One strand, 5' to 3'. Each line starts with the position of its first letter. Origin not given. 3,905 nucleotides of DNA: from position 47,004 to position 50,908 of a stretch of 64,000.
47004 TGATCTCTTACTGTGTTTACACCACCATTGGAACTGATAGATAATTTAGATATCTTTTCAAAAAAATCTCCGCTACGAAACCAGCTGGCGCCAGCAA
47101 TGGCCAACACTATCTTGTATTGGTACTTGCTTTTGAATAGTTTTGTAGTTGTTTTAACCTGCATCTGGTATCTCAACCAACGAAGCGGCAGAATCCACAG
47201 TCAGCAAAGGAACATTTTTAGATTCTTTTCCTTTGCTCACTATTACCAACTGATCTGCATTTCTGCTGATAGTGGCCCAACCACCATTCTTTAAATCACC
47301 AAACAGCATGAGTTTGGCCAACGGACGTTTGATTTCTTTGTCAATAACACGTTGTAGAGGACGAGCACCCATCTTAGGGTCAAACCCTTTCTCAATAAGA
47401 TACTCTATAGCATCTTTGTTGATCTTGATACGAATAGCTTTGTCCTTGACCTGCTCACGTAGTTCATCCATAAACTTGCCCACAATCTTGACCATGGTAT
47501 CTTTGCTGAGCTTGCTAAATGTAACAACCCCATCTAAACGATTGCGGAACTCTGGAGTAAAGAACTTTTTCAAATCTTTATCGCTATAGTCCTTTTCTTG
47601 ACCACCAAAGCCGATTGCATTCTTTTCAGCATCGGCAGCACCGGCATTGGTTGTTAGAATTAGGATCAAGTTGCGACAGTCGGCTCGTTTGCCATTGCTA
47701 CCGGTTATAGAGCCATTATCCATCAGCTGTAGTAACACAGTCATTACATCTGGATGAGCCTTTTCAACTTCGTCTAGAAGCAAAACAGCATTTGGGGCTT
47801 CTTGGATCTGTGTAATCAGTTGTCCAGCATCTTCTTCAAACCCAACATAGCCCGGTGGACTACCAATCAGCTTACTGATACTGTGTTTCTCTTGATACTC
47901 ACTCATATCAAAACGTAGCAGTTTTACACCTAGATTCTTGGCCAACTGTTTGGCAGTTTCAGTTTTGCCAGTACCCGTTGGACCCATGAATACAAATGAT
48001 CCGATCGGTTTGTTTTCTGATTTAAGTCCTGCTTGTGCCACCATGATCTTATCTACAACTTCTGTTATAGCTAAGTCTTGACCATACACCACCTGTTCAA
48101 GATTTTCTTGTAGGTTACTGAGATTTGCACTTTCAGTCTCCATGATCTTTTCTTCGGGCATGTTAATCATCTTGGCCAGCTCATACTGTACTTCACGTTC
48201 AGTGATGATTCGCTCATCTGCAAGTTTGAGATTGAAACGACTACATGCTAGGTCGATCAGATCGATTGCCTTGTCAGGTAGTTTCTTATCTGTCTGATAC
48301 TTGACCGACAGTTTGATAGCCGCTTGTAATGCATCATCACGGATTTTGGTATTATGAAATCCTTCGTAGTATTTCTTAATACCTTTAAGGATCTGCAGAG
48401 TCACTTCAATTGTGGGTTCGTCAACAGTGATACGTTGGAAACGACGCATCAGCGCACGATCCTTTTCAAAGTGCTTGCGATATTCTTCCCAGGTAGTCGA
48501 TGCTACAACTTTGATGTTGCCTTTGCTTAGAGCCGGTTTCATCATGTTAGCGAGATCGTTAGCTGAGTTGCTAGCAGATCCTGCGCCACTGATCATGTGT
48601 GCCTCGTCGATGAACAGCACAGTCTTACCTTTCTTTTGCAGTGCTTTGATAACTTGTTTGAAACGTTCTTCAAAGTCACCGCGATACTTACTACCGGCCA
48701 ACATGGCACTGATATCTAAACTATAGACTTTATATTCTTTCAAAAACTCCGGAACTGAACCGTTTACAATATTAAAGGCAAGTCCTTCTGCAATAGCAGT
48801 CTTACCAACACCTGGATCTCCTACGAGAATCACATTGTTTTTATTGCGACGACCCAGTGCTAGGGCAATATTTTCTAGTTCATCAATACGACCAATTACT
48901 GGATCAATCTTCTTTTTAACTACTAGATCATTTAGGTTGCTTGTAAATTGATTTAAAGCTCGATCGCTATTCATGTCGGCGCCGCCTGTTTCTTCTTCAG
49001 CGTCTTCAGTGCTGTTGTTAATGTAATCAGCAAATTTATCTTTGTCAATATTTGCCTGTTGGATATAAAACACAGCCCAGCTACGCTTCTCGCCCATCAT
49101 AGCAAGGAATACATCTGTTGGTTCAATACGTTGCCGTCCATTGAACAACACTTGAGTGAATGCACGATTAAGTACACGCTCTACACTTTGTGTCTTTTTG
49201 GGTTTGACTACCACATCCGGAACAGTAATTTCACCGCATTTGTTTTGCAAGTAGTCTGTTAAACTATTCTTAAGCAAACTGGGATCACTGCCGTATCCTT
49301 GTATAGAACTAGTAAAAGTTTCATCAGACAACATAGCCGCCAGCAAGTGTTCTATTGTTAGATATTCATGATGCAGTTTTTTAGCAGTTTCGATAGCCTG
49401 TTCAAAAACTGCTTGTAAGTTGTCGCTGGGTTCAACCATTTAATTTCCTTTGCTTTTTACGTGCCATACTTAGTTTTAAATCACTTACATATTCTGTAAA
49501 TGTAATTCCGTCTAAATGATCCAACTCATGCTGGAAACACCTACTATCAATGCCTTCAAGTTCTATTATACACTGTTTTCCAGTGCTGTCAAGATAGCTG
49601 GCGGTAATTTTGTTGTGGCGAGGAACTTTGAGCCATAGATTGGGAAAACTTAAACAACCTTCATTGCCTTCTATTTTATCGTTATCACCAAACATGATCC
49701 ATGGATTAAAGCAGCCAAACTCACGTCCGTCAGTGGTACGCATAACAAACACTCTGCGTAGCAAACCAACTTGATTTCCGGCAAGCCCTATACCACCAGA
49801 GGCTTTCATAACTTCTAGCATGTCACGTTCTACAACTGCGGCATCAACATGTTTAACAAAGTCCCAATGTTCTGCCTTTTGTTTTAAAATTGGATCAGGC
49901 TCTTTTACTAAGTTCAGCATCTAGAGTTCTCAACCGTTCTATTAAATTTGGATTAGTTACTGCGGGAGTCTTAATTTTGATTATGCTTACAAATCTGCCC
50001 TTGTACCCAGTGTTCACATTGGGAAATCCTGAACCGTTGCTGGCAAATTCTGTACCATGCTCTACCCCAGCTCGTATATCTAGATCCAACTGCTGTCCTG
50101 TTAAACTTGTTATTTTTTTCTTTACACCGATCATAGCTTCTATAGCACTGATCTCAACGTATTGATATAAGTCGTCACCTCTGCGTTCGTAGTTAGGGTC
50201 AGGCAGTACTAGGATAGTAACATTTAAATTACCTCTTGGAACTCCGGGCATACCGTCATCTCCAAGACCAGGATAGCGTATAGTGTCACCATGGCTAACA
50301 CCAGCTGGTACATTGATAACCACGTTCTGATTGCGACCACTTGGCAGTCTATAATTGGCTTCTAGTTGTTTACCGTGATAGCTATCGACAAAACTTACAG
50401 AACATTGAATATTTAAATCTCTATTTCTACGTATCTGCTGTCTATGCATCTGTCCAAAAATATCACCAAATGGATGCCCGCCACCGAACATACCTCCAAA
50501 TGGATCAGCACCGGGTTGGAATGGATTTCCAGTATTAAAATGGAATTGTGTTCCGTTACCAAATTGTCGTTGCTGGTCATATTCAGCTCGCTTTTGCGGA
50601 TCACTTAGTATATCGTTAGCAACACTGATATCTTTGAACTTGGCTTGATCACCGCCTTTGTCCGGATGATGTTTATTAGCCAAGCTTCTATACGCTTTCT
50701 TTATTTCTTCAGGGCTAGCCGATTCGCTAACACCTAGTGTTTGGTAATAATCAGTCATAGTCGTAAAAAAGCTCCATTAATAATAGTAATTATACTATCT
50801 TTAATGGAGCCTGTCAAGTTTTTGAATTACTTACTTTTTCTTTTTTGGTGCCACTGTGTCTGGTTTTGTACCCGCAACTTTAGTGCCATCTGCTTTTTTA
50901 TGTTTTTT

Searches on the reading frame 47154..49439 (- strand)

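Call 9: search_protein_families(library=phrogs, proteins=[window:47154-49439:-], max_evalue=0.001)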
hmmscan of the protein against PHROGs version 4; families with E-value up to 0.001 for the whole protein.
window:47154-49439:- (761 aa): 24 families
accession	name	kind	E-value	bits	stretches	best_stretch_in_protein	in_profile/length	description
phrog_4871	-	other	5.4e-250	832.9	1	6-740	10-761/764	ATP-dependent protease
phrog_3757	-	unknown function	4.4e-19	70.1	2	422-558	67-193/367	-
phrog_168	-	DNA, RNA and nucleotide metabolism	6.5e-17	63.2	2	477-684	40-195/314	clamp loader of DNA polymerase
phrog_10401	-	other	1.7e-14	54.5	2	480-560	461-529/667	ATPase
phrog_249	-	moron, auxiliary metabolic gene and host takeover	4.1e-14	53.7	1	476-582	125-224/380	porphyrin biosynthesis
phrog_5846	-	DNA, RNA and nucleotide metabolism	1e-11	45.7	2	181-376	18-186/380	clamp loader of DNA polymerase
phrog_8638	-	unknown function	1.2e-11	44.9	2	482-562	308-377/568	-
phrog_16448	-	other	3.2e-11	43.2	2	456-579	427-545/680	ATPase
phrog_4339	-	unknown function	5.8e-11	43.2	1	484-517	56-89/552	-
phrog_15585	-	unknown function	1.4e-10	41.2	1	421-565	295-432/793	-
phrog_1297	-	other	2.6e-10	40.9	1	482-578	28-128/356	ATPase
phrog_9172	-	unknown function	2.8e-09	37.4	1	460-559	88-176/509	-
phrog_296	-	integration and excision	1.6e-08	34.7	1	193-282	311-399/626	DNA transposition protein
phrog_11838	-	DNA, RNA and nucleotide metabolism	5e-08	33.5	0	482-561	43-110/420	clamp loader of DNA polymerase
phrog_2107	-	other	2.3e-07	31.7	0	483-515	7-39/201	thymidylate kinase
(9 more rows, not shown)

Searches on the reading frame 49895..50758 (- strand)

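Call 9: search_protein_families(library=phrogs, proteins=[window:49895-50758:-], max_evalue=0.001)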
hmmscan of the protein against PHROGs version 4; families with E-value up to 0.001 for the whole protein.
window:49895-50758:- (287 aa): 7 families
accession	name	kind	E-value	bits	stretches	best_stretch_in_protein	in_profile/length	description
phrog_14336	-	unknown function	6.2e-54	184.7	2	2-137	4-141/363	-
phrog_2778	-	unknown function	6.7e-10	40.1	1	3-62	36-97/239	-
phrog_11153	-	unknown function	8.4e-10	39.8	1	4-63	7-69/337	-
phrog_9210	-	unknown function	5.2e-09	37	1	6-53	153-201/204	-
phrog_13942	-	unknown function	1.4e-07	32.1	1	6-55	19-68/336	-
phrog_15863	-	unknown function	2e-06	28.4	1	17-66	157-210/312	-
phrog_31004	-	unknown function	0.00014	23.2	1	2-41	2-41/156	-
